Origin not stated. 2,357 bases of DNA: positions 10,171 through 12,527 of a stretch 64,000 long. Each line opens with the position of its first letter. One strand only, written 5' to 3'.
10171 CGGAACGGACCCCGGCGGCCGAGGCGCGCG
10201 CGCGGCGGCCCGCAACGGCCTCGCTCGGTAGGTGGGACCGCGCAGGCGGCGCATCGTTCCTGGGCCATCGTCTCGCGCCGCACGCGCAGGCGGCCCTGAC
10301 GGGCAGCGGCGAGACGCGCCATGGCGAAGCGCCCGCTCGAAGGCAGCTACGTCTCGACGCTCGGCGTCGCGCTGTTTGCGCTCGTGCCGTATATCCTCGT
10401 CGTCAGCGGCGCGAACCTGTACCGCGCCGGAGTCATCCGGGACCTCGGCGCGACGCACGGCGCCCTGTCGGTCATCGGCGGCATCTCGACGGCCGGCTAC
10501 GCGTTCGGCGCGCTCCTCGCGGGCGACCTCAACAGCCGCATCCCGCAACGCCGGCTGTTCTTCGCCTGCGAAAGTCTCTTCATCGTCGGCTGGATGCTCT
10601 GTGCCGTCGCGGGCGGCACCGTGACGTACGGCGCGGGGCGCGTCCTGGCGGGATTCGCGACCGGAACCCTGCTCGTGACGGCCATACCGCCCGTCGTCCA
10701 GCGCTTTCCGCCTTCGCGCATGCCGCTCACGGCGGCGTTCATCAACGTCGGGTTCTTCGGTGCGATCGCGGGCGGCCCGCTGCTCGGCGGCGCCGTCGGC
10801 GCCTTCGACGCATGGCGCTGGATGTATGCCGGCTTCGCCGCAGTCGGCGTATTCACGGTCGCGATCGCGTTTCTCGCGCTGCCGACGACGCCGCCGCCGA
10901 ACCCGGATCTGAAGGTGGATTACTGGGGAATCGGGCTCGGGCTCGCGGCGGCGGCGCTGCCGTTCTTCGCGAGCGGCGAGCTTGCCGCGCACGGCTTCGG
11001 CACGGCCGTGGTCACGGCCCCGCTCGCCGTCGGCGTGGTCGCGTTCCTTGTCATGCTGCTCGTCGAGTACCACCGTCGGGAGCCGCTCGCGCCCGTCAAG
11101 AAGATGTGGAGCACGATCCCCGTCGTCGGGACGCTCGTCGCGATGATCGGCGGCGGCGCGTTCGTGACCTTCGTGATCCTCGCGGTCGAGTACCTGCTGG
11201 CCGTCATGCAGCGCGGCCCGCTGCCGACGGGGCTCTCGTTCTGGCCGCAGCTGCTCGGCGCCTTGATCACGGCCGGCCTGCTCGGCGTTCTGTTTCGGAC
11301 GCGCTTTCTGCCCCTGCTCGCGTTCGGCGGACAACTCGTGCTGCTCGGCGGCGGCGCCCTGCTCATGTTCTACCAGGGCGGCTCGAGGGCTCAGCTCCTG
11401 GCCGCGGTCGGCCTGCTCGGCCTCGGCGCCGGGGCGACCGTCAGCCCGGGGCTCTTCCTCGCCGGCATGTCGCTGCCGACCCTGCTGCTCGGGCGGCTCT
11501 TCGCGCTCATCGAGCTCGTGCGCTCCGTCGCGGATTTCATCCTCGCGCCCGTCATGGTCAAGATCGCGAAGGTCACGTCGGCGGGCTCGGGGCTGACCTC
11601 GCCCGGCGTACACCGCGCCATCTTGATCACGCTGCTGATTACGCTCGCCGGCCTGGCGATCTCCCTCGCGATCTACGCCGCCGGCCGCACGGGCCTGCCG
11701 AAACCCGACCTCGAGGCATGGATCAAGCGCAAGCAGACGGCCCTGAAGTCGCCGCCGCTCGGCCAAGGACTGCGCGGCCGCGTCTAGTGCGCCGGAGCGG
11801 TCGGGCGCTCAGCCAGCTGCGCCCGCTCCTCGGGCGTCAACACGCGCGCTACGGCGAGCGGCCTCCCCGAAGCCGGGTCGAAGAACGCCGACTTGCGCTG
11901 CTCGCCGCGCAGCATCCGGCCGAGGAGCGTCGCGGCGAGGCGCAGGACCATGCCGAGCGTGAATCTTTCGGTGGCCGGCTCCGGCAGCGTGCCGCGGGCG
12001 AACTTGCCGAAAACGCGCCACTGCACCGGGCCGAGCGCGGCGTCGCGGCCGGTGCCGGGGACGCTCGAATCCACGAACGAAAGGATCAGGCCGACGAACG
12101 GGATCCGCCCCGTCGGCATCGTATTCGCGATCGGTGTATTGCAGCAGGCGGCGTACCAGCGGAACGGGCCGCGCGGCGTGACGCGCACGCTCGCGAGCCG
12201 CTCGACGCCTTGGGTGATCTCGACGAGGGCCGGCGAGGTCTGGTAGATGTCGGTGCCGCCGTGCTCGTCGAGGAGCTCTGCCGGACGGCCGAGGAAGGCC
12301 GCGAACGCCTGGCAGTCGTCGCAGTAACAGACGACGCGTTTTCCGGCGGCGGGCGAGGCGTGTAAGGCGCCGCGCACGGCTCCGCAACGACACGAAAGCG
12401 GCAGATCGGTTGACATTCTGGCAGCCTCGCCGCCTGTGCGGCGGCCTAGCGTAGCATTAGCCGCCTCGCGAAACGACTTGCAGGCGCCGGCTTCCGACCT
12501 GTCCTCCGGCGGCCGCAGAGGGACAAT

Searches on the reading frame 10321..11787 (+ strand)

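Call 24: search_protein_families(library=pfam, proteins=[window:10321-11787:+], max_evalue=0.001)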
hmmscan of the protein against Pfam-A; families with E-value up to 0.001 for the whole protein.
window:10321-11787:+ (488 aa): 1 family
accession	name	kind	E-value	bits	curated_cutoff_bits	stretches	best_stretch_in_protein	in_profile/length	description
PF07690.21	MFS_1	-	9.2e-18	64.7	33.4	1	36-196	20-181/347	Major Facilitator Superfamily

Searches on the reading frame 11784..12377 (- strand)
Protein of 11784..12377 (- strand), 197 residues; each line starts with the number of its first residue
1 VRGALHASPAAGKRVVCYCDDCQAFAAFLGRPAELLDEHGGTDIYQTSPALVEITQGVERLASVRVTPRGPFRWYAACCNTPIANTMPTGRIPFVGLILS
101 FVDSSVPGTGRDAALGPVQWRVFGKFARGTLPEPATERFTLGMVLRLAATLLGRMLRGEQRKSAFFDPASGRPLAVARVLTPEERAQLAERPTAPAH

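Call 25: search_protein_families(library=pfam, proteins=[window:11784-12377:-], max_evalue=0.001)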
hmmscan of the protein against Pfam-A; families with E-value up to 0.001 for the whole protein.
window:11784-12377:- (197 aa): 1 family
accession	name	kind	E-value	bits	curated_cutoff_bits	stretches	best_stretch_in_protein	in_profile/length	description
PF19648.5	DUF6151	-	5.3e-40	137.7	27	1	2-175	15-185/188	Family of unknown function (DUF6151)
